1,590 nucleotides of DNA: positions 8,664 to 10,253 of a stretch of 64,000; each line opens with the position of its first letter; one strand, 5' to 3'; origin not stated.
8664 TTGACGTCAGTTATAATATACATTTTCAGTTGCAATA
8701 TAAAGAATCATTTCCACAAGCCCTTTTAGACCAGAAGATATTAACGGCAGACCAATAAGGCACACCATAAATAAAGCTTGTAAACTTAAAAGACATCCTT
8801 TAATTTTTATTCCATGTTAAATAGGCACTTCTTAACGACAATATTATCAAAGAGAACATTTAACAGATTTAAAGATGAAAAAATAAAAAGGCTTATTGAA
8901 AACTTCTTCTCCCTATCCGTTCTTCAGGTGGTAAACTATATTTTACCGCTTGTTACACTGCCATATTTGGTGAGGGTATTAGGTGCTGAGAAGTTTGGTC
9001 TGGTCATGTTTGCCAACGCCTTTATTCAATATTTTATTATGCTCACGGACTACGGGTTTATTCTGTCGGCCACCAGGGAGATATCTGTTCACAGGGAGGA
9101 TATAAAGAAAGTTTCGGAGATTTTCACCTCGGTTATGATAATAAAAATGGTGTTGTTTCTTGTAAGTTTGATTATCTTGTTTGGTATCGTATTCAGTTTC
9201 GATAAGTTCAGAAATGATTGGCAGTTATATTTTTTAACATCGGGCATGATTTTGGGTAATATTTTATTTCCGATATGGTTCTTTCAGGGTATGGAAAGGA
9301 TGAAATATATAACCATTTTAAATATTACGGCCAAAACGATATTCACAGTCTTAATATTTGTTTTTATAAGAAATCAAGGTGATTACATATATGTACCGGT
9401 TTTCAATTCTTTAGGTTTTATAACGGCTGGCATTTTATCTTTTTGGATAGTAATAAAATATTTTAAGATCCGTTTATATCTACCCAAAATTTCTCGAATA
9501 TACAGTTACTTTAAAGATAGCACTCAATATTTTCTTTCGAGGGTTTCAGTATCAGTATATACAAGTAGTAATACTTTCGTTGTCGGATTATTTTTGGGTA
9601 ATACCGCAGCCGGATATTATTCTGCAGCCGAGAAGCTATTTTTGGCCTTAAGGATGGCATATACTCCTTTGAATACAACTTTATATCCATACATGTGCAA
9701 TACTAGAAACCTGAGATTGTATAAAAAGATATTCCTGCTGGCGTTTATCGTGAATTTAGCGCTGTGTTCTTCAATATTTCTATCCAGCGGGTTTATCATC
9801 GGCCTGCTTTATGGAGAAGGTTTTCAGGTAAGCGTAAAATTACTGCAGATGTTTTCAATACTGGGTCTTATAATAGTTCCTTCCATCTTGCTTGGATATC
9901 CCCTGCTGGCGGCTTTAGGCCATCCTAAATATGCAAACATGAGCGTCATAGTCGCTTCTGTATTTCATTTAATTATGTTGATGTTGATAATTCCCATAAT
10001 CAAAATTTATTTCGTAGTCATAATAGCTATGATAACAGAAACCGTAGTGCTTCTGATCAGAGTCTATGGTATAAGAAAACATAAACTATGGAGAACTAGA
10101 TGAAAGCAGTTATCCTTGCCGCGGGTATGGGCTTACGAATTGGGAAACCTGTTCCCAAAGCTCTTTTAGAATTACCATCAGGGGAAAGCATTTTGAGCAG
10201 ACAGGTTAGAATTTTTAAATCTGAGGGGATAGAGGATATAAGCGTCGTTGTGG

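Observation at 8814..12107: Teichoic-acid-like module in a Gram-negative genome: Wzx flippase, LicC-like cytidylyltransferase and TagF-like CDP-alcohol phosphotransferase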

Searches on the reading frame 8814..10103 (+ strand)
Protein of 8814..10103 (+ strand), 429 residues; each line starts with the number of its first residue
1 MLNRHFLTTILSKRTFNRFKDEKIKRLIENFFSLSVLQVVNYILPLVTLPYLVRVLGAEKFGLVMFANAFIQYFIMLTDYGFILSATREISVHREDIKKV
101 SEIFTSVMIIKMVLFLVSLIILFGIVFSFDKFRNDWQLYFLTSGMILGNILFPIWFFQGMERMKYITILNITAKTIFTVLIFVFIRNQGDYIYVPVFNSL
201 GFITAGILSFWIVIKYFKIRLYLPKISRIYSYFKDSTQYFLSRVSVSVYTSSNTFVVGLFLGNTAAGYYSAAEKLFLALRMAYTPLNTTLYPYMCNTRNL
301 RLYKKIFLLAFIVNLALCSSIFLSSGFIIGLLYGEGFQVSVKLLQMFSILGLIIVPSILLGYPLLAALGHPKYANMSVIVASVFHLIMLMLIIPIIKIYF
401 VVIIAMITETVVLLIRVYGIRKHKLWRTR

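Call 3: search_protein_families(library=pfam, proteins=[window:8814-10103:+], max_evalue=0.01)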
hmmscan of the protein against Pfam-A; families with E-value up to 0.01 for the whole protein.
window:8814-10103:+ (429 aa): 2 families
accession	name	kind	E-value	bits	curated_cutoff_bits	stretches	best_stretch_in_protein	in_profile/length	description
PF01943.22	Polysacc_synt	-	6.3e-64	216.5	28.2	1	28-295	2-271/274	Polysaccharide biosynthesis protein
PF13440.11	Polysacc_synt_3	-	8.4e-08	32.2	23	1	52-341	2-292/293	Polysaccharide biosynthesis protein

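Call 4: search_protein_families(library=ncbifam, proteins=[window:8814-10103:+], max_evalue=0.01)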
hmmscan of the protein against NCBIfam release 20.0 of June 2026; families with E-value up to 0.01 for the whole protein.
window:8814-10103:+ (429 aa): 0 families
